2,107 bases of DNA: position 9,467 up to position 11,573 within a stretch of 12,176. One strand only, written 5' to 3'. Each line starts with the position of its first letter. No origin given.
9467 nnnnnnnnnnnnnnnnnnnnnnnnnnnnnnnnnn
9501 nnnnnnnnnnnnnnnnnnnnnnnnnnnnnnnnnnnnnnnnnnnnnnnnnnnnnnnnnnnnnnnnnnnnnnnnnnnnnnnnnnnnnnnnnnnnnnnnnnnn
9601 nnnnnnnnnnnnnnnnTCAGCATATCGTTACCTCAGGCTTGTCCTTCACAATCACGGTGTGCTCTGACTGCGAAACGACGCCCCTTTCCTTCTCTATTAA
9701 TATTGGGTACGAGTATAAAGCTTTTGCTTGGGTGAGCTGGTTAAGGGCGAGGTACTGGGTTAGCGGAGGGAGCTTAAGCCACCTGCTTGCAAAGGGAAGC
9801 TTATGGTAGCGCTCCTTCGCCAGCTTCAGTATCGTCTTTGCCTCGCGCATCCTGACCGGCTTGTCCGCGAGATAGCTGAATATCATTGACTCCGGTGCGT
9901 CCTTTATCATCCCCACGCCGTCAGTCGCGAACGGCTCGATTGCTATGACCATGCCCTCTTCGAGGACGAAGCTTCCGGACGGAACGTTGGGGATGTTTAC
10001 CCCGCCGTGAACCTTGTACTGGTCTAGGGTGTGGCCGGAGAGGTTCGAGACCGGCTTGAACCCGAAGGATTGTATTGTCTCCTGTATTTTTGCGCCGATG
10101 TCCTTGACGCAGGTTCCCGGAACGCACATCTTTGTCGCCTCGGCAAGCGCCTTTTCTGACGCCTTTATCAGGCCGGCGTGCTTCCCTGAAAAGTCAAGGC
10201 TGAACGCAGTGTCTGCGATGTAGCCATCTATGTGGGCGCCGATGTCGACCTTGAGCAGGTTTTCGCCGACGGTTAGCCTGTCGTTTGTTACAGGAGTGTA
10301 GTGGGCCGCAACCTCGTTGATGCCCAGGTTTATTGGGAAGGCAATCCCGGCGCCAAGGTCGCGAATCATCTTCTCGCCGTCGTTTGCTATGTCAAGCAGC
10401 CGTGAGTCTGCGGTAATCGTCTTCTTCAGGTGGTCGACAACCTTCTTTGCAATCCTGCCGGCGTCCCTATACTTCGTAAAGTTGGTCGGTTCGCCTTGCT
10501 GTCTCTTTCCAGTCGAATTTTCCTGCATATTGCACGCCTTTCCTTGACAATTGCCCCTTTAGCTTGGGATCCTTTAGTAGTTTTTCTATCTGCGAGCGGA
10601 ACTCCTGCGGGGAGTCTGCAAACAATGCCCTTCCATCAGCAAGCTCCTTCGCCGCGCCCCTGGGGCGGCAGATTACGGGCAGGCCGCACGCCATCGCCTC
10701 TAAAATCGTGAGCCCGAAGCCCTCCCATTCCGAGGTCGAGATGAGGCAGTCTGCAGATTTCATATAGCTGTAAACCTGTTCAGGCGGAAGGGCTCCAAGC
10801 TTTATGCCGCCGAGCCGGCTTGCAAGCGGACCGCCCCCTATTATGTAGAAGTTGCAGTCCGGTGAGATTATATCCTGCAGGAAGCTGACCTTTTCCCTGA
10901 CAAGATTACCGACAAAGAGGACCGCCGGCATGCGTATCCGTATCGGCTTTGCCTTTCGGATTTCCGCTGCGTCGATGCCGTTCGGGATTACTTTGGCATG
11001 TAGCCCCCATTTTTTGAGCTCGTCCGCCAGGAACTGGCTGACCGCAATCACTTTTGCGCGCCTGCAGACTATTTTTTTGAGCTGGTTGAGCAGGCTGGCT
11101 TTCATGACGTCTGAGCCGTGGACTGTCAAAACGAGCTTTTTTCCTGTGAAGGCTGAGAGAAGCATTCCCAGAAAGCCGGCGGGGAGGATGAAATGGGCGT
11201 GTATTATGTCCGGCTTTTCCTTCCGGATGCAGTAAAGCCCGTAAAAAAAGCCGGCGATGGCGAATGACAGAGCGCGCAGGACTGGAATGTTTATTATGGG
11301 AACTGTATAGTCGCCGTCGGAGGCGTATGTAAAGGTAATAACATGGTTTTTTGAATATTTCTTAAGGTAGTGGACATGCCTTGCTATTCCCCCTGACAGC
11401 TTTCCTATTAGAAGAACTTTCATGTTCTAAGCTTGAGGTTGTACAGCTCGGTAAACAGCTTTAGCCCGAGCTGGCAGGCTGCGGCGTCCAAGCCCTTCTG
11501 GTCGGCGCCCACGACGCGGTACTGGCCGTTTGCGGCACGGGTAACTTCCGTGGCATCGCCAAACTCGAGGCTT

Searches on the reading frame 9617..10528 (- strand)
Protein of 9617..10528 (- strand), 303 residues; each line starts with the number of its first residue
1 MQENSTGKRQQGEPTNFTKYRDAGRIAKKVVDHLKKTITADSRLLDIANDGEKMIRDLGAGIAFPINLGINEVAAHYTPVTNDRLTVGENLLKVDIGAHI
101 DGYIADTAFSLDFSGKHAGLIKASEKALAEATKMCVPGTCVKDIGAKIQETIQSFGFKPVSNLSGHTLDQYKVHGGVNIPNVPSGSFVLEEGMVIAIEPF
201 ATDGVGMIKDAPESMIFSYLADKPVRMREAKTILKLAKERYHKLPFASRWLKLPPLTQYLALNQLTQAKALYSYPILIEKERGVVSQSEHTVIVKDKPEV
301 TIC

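Call 6: search_protein_families(library=pfam, proteins=[window:9617-10528:-], max_evalue=0.01)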
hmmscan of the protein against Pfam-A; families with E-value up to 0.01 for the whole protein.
window:9617-10528:- (303 aa): 1 family
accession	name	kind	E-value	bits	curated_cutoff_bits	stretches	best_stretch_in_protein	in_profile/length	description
PF00557.29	Peptidase_M24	-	5.7e-30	105.1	23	1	19-205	2-189/208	Metallopeptidase family M24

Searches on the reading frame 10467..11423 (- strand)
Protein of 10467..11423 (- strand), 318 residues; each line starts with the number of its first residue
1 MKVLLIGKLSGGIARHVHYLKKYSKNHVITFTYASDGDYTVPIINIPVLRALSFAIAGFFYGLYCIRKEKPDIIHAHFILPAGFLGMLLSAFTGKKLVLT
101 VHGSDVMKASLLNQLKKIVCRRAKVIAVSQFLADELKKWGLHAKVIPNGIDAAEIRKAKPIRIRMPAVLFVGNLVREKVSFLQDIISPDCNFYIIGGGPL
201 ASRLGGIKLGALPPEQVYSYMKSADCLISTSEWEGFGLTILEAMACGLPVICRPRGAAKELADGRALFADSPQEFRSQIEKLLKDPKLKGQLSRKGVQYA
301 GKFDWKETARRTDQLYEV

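Call 6: search_protein_families(library=pfam, proteins=[window:10467-11423:-], max_evalue=0.01)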
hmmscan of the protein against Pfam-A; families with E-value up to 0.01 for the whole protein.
window:10467-11423:- (318 aa): 7 families
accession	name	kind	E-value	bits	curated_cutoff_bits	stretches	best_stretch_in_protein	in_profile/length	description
PF13439.12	Glyco_transf_4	-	9.6e-23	81.5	28.5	1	11-153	2-169/170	Glycosyltransferase Family 4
PF00534.26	Glycos_transf_1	-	7.8e-20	71.5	26.4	1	209-296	78-169/172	Glycosyl transferases group 1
PF13692.12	Glyco_trans_1_4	-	1.7e-18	67.7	27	1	167-285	3-142/142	Glycosyl transferases group 1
PF13579.12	Glyco_trans_4_4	-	3e-11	44.3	29.7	1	60-149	67-158/158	Glycosyl transferase 4-like domain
PF13524.12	Glyco_trans_1_2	-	4.1e-10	40.2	25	1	187-298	12-127/144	Glycosyl transferase-like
PF13477.12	Glyco_trans_4_2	-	3.8e-09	37.3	23.4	1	66-126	70-135/139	Glycosyl transferase 4-like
PF20706.3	GT4-conflict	-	6.6e-07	29.1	26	1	215-255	273-313/385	Family 4 Glycosyltransferase in conflict systems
